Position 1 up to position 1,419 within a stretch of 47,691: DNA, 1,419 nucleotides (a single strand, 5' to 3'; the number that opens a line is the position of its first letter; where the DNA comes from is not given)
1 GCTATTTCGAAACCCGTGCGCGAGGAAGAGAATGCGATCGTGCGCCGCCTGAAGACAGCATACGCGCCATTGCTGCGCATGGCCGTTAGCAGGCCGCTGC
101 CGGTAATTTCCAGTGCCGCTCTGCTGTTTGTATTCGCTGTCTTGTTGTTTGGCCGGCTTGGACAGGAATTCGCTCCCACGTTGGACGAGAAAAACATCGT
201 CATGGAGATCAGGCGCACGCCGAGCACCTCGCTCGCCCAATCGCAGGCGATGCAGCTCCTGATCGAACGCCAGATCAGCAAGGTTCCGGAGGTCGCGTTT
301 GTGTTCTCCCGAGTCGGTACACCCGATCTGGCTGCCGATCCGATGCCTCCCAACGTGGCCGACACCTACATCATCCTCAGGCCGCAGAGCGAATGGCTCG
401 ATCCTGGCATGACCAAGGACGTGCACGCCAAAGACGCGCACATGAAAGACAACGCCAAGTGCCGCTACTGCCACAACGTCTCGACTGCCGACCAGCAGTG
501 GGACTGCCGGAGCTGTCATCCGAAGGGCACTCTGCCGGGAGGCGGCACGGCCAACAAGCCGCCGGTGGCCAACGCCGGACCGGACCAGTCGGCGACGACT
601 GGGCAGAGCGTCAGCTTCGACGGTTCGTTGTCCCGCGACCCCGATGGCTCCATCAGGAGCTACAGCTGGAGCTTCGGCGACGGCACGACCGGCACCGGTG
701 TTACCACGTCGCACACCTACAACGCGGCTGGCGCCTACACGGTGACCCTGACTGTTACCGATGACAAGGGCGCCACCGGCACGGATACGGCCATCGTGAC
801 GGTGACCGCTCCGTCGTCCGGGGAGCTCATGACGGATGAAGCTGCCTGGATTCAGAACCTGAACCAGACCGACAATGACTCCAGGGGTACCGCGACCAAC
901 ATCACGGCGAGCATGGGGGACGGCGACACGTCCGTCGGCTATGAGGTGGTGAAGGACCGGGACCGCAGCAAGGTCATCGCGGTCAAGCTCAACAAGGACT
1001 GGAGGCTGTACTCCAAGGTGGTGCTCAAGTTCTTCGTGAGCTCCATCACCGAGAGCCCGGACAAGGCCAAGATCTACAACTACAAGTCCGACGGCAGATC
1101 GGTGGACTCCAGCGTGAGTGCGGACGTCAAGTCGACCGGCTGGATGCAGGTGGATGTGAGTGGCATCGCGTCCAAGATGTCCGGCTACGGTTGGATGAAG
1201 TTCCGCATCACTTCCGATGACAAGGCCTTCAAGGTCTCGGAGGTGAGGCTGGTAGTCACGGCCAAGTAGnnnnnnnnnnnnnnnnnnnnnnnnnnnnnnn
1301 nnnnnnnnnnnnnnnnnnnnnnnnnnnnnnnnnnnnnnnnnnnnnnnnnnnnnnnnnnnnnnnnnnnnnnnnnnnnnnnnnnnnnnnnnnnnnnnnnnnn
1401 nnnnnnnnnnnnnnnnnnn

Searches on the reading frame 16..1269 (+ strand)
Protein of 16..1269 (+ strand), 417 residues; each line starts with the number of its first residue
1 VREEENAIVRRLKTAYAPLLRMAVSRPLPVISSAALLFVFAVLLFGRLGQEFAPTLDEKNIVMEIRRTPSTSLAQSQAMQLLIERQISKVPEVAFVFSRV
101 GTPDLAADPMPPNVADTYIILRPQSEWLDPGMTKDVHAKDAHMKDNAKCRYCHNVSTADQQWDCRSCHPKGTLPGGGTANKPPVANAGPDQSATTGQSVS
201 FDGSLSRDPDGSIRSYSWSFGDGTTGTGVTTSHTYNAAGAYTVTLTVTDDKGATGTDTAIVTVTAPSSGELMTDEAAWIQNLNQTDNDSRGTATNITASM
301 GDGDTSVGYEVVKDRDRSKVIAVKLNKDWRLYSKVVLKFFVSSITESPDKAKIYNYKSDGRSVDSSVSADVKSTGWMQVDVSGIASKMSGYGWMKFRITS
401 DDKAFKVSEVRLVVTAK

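Call 4: search_protein_families(library=pfam, proteins=[window:16-1269:+], max_evalue=0.01)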
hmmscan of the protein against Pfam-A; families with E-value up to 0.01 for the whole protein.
window:16-1269:+ (417 aa): 6 families
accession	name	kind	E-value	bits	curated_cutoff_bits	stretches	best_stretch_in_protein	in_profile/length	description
PF18911.6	PKD_4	-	2.8e-30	104.6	27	1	180-263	1-85/85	PKD domain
PF00873.25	ACR_tran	-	9.9e-24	83.6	28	1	5-139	505-638/1021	AcrB/AcrD/AcrF family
PF00801.26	PKD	-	2.7e-17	63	23.5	1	190-260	8-78/80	PKD domain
PF22352.2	K319L-like_PKD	-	1.8e-12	47.6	27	1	187-263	1-84/84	K319L-like, PKD domain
PF05345.18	He_PIG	-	0.00054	20.8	24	1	183-264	2-96/96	Putative Ig domain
PF17963.7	Big_9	-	0.00055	21.2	23.6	1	180-263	1-88/89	Bacterial Ig domain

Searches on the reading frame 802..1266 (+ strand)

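Call 49: search_protein_families(library=pfam, max_evalue=1, proteins=[window:802-1266:+])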
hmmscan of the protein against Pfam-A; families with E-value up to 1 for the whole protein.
seq(155 aa): 1 family
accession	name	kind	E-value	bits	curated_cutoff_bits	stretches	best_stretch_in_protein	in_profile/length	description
PF18630.7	Peptidase_M60_C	-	0.031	15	26.2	1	35-75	10-49/65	Peptidase M60 C-terminal domain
